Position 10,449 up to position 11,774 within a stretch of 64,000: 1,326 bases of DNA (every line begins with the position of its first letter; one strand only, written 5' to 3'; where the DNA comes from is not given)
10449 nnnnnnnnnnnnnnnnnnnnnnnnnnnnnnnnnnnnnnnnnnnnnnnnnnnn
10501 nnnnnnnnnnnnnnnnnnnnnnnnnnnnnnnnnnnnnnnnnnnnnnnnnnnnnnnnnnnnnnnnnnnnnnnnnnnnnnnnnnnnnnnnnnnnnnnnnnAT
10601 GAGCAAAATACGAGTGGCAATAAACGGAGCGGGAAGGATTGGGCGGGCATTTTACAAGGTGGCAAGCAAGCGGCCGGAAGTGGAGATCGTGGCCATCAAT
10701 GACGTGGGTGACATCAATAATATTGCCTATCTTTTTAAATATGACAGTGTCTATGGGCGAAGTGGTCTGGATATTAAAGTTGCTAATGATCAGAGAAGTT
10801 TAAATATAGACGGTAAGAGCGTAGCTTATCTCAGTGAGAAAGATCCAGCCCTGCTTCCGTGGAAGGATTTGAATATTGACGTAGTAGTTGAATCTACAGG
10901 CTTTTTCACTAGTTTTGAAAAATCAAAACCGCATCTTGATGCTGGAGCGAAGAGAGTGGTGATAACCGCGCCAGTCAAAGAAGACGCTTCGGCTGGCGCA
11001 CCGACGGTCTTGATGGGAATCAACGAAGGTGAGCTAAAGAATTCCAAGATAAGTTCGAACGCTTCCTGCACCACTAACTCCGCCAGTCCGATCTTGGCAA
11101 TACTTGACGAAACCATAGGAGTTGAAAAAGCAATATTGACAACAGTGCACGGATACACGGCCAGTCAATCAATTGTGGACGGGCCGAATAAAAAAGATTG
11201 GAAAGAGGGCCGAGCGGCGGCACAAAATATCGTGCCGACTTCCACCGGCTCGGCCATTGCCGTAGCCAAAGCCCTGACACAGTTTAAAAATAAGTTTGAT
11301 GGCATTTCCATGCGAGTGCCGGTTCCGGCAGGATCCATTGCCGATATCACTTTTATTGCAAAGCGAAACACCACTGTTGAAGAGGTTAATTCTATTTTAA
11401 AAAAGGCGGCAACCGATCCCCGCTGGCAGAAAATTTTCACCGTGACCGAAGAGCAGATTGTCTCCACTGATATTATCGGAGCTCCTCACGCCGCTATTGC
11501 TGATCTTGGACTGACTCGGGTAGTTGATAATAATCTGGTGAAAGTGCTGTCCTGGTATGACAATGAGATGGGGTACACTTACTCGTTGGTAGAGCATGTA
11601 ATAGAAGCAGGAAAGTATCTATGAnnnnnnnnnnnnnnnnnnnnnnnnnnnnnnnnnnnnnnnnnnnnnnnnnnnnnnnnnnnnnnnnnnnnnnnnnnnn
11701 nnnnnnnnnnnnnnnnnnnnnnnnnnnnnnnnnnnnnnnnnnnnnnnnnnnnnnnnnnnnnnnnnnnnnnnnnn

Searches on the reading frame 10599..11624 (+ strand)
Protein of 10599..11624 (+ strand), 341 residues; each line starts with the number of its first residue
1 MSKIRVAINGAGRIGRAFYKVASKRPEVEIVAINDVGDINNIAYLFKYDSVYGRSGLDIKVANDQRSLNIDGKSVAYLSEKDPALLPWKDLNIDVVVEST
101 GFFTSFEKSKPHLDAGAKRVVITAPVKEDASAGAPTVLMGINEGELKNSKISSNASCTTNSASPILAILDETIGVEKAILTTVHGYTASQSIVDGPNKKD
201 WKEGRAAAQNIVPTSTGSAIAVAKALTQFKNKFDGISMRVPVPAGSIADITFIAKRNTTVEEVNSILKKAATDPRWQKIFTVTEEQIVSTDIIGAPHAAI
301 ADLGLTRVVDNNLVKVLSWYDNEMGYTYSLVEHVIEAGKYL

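Call 68: search_protein_families(library=pfam, proteins=[window:10599-11624:+], max_evalue=0.0001)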
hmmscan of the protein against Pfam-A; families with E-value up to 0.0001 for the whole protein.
window:10599-11624:+ (341 aa): 2 families
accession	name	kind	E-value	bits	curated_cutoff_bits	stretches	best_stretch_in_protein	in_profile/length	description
PF02800.25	Gp_dh_C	-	2.1e-52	177.3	24.4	1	164-320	3-158/158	Glyceraldehyde 3-phosphate dehydrogenase, C-terminal domain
PF00044.30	Gp_dh_N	-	5.8e-34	116.8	31.7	1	4-105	1-100/101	Glyceraldehyde 3-phosphate dehydrogenase, NAD binding domain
